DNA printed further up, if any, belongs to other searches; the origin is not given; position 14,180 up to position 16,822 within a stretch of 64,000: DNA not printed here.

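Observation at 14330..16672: Single-polypeptide fusion of cysteine synthase and a CysRS module with non-canonical HIGH and KMSKS motifs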

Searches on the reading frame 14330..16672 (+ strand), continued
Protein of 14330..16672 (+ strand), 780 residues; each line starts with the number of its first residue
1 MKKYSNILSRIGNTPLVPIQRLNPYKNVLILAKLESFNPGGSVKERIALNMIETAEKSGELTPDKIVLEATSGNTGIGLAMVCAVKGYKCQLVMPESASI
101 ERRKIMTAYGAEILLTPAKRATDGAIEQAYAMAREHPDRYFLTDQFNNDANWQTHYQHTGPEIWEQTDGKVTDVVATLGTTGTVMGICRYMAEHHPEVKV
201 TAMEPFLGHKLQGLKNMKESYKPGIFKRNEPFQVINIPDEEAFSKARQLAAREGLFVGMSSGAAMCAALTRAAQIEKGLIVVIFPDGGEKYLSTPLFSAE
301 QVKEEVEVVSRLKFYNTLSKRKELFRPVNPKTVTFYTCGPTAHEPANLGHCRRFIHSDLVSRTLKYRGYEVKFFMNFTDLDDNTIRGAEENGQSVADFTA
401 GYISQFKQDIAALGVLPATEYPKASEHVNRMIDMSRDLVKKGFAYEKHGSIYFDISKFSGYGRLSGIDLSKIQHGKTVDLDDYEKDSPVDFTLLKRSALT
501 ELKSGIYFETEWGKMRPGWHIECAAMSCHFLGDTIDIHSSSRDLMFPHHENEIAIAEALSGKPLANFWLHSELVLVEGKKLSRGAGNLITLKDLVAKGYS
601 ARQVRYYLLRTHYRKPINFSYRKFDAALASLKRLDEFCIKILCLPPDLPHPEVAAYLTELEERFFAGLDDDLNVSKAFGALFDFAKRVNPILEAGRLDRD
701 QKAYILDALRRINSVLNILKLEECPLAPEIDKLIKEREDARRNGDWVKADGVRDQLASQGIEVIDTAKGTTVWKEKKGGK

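Call 54: list_cluster_members(proteins=[P0060, P0115, P0030, P0045, P0056, P0026, P0103, P0017, P0110, P0089])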
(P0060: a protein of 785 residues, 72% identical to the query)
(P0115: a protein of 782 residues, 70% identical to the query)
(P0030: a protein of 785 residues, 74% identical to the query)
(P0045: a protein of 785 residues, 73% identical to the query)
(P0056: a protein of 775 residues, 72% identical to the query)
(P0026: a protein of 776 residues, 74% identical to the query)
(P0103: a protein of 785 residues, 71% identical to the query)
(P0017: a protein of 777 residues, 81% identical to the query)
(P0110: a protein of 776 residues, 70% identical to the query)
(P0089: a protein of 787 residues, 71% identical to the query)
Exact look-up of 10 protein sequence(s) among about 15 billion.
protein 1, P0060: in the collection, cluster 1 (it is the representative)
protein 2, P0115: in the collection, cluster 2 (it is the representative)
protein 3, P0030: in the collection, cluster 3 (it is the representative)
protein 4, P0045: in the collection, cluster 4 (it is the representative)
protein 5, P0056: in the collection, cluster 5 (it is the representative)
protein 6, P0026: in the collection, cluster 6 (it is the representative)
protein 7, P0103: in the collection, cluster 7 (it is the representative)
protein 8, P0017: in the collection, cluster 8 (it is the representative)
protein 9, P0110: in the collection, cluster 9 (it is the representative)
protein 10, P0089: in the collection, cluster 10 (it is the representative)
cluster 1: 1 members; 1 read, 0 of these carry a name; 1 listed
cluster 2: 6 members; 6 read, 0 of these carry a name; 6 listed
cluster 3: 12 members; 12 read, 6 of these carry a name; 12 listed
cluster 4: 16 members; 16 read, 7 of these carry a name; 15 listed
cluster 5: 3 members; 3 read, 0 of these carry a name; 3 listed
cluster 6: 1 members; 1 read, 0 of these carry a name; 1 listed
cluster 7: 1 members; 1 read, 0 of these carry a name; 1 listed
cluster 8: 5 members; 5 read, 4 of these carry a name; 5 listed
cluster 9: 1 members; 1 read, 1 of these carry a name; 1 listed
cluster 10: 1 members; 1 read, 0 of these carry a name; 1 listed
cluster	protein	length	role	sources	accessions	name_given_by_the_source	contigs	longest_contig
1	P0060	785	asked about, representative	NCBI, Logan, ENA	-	-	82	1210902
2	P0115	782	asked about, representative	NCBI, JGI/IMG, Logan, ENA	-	-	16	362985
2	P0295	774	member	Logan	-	-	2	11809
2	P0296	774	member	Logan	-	-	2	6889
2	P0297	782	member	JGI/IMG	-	-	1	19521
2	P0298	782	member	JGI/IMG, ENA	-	-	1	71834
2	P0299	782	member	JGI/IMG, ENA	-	-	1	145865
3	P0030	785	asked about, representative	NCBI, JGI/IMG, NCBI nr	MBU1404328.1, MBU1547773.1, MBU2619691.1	MAG: cysteine--tRNA ligase [Proteobacteria bacterium] | cysteine--tRNA ligase [Pseudomonadota bacterium]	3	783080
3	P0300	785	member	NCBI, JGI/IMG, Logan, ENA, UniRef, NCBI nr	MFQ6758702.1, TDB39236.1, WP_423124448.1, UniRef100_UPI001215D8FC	MAG: cysteine--tRNA ligase [Deltaproteobacteria bacterium] | cysteinyl-tRNA synthetase | cysteine--tRNA ligase n=1 Tax=Hydrosulfovibrio ferrireducens TaxID=2934181 ...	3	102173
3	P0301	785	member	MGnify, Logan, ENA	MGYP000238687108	FL=1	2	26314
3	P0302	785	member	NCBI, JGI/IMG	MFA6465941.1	MAG: cysteine--tRNA ligase [Desulfurivibrionaceae bacterium]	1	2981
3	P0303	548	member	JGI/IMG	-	cysteinyl-tRNA synthetase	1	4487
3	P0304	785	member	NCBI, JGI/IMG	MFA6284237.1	MAG: cysteine--tRNA ligase [Desulfurivibrionaceae bacterium] | cysteinyl-tRNA synthetase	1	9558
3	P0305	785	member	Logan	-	-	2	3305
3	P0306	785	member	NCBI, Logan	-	-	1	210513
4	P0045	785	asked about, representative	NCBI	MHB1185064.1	MAG: cysteine--tRNA ligase [Desulfobulbia bacterium]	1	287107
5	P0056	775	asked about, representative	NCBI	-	-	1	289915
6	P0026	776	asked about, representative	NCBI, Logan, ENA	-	-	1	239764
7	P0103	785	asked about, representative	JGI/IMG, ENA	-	-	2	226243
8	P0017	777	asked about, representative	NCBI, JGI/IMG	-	-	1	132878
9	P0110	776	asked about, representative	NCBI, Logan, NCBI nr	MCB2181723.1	MAG: cysteine--tRNA ligase [Desulfobulbaceae bacterium] | cysteine--tRNA ligase [Desulfobulbaceae bacterium]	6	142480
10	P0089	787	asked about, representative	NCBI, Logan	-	-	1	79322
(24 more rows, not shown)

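Call 63: find_encoding_contigs(protein=P0300, flank=10000, max_places=3)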
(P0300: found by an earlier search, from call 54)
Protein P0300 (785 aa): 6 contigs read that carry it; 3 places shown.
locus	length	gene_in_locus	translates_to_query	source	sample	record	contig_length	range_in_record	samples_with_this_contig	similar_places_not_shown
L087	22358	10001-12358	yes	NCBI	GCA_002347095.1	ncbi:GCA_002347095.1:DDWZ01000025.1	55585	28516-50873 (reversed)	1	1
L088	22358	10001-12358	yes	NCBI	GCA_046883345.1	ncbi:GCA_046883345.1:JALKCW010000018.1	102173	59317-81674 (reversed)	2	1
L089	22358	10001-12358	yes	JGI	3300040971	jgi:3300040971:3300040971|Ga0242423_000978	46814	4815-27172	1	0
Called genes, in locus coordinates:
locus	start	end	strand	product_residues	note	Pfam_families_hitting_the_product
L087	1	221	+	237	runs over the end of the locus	-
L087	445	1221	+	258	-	PF00977:His_biosynth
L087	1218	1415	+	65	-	-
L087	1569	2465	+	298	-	PF08668:HDOD, PF01966:HD (weak)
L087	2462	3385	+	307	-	PF00753:Lactamase_B (faint), PF12706:Lactamase_B_2 (weak)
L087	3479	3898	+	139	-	-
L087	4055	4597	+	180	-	PF14361:RsbRD_N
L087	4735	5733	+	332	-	PF02665:Nitrate_red_gam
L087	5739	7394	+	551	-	PF13237:Fer4_10 (faint), PF13183:Fer4_8, PF13534:Fer4_17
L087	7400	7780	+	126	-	-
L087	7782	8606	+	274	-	PF13183:Fer4_8 (faint), PF13237:Fer4_10 (faint), PF12838:Fer4_7 (weak), PF13247:Fer4_11, PF00037:Fer4 (weak), PF12837:Fer4_6 (weak)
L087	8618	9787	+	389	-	PF03916:NrfD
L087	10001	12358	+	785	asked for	PF00291:PALP, PF01406:tRNA-synt_1e, PF09334:tRNA-synt_1g (faint), PF09190:DALR_2, PF23493:CysS_C (weak)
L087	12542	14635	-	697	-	-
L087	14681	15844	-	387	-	PF00072:Response_reg, PF23231:HAT_Syf1_CNRKL1_C (weak), PF13414:TPR_11 (weak), PF12895:ANAPC3, PF23914:TPR_CcmH_CycH, PF00515:TPR_1 (weak), PF07719:TPR_2 (weak), PF14559:TPR_19, +13 more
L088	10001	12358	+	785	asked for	PF00291:PALP, PF01406:tRNA-synt_1e, PF09334:tRNA-synt_1g (faint), PF09190:DALR_2, PF23493:CysS_C (weak)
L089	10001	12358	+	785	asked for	PF00291:PALP, PF01406:tRNA-synt_1e, PF09334:tRNA-synt_1g (faint), PF09190:DALR_2, PF23493:CysS_C (weak)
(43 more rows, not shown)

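Call 68: search_dna_similar(query=P0001, collection=plasmids, mode=protein, max_rows=25, max_evalue=1e-60)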
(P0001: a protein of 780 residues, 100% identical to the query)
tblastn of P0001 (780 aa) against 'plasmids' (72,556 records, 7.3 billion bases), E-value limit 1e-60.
Records with a match: 635; places in all: 649; records where one place covers at least 80% of the query: 0.
Best place of each record, by identity: <60% 635.
By first word of the organism name: Klebsiella 504; Escherichia 28; Clostridioides 12; Salmonella 11; Paracoccus 6; Acaryochloris 5; Ralstonia 4; Acinetobacter 4; Sinorhizobium 4; Bacillus 3; and 40 more.
By predicted mobility (MOB-suite, as given by PLSDB): non-mobilizable 489; conjugative 129; mobilizable 17.
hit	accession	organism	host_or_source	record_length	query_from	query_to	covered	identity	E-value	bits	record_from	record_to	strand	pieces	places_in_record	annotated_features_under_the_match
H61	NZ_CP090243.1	Klebsiella pneumoniae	Homo sapiens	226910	224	774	71%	33.7%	2e-93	328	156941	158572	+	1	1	cysS: cysteine--tRNA ligase | transcriptional repressor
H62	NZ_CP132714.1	Klebsiella pneumoniae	Homo sapiens,CSF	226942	224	774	71%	33.7%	2e-93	328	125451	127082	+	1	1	cysS: cysteine--tRNA ligase | transcriptional repressor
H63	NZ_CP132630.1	Klebsiella pneumoniae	Homo sapiens,blood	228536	224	774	71%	33.7%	2e-93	328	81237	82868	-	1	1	cysS: cysteine--tRNA ligase | transcriptional repressor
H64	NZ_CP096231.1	Klebsiella pneumoniae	Homo sapiens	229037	224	774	71%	33.7%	2e-93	328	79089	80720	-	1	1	cysS: cysteine--tRNA ligase | transcriptional repressor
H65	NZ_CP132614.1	Klebsiella pneumoniae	Homo sapiens,urine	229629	224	774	71%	33.7%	2e-93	328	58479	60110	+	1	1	cysS: cysteine--tRNA ligase | transcriptional repressor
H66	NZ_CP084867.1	Klebsiella pneumoniae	Homo sapiens,Whole organism,liver ...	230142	224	774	71%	33.7%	2e-93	328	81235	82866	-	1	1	cysS: cysteine--tRNA ligase | transcriptional repressor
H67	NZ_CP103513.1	Klebsiella pneumoniae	Homo sapiens,blood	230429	224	774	71%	33.7%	2e-93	328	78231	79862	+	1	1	cysS: cysteine--tRNA ligase | transcriptional repressor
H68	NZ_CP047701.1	Klebsiella pneumoniae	Rectal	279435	224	774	71%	33.7%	2e-93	328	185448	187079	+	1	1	cysS: cysteine--tRNA ligase | transcriptional repressor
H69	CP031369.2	Klebsiella pneumoniae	Homo sapiens,blood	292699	224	774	71%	33.7%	2e-93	328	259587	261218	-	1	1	cysteine--tRNA ligase | transcriptional repressor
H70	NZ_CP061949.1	Klebsiella pneumoniae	Homo sapiens,whole organism,blood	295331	224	774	71%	33.7%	2e-93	328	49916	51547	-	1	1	cysS: cysteine--tRNA ligase | transcriptional repressor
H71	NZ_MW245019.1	Klebsiella pneumoniae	-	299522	224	774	71%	33.7%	2e-93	328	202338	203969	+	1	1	cysS: cysteine--tRNA ligase | transcriptional repressor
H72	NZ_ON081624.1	Klebsiella pneumoniae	-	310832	224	774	71%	33.7%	2e-93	328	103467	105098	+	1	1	cysS: cysteine--tRNA ligase | transcriptional repressor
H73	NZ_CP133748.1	Klebsiella pneumoniae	Homo sapiens,pure culture,rectal swab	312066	224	774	71%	33.7%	2e-93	328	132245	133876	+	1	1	cysS: cysteine--tRNA ligase | transcriptional repressor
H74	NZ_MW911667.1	Klebsiella pneumoniae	-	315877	224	774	71%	33.7%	2e-93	328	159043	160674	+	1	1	cysS: cysteine--tRNA ligase | transcriptional repressor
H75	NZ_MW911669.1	Klebsiella pneumoniae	-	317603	224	774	71%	33.7%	2e-93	328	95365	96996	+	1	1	cysS: cysteine--tRNA ligase | transcriptional repressor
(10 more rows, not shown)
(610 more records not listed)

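Call 72: find_homologous_proteins(query=A1)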
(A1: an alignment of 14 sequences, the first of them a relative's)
Query A1 (14 sequences) (480 aa, profile of the alignment): 7986 proteins with E <= 0.001 among 8000 candidates; the best 120 are listed.
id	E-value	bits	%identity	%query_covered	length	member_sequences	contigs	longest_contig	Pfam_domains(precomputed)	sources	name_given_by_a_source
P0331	7.3e-283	956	68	97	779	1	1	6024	PF09334.18,PF01406.26,PF23493.2,PF00291.32,PF00016.27,PF09190.18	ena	-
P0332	1.5e-282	955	68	97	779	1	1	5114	PF09334.18,PF01406.26,PF23493.2,PF00291.32,PF00016.27,PF09190.18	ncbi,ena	-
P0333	5.0e-282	954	67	96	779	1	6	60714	PF09334.18,PF01406.26,PF23493.2,PF00291.32,PF00016.27,PF09190.18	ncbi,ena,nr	ncbi:MAG: cysteine--tRNA ligase [Desulfobulbaceae bacterium]|nr:MAG: cysteine--tRNA ligase [Desulfob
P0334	1.1e-281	953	68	97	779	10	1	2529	PF09334.18,PF01406.26,PF23493.2,PF00291.32,PF00016.27,PF09190.18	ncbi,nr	ncbi:MAG: cysteine--tRNA ligase [Desulfofustis sp.]|nr:cysteine--tRNA ligase [Desulfofustis sp.]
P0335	1.4e-281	952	68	97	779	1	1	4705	PF09334.18,PF01406.26,PF23493.2,PF00291.32,PF00016.27,PF09190.18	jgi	jgi:cysteinyl-tRNA synthetase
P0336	2.4e-281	951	68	97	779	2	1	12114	PF09334.18,PF01406.26,PF23493.2,PF00291.32,PF00016.27,PF09190.18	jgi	jgi:cysteinyl-tRNA synthetase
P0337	2.5e-281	951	67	97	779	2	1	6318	PF09334.18,PF01406.26,PF23493.2,PF00291.32,PF00016.27,PF09190.18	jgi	-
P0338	4.7e-281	951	87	100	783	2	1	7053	PF09334.18,PF01406.26,PF23493.2,PF00291.32,PF09190.18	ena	-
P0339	5.5e-281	950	68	97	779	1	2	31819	PF09334.18,PF01406.26,PF23493.2,PF00291.32,PF09190.18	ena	-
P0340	9.4e-281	950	68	97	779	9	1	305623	PF09334.18,PF01406.26,PF23493.2,PF00291.32,PF00016.27,PF09190.18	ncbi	-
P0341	3.6e-280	948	67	97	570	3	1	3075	PF09334.18,PF01406.26,PF23493.2,PF00291.32,PF00016.27,PF09190.18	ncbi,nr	ncbi:MAG: cysteine--tRNA ligase, partial [Desulfobacterales bacterium]|nr:cysteine--tRNA ligase [Des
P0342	4.2e-280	947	68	97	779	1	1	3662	PF09334.18,PF01406.26,PF23493.2,PF00291.32,PF00016.27,PF09190.18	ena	-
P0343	5.3e-280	947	70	96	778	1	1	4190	PF01406.26,PF23493.2,PF00291.32,PF09190.18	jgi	-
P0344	7.0e-280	947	69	96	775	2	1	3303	PF09334.18,PF01406.26,PF23493.2,PF00291.32,PF09190.18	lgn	-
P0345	7.2e-280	947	67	97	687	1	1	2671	PF01406.26,PF23493.2,PF00291.32,PF00016.27,PF09190.18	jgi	jgi:cysteinyl-tRNA synthetase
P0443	8.2e-276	933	68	97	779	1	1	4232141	PF09334.18,PF01406.26,PF23493.2,PF00291.32,PF00016.27,PF09190.18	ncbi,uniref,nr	ncbi:cysteine--tRNA ligase [Desulfofustis limnaeus]|uniref:Cysteine--tRNA ligase n=1 Tax=Desulfofust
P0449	1.8e-275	932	66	96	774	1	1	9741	PF09334.18,PF01406.26,PF23493.2,PF00291.32,PF09190.18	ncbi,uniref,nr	ncbi:cysteine--tRNA ligase [Desulfotalea psychrophila]|uniref:Cysteine--tRNA ligase n=1 Tax=Desulfot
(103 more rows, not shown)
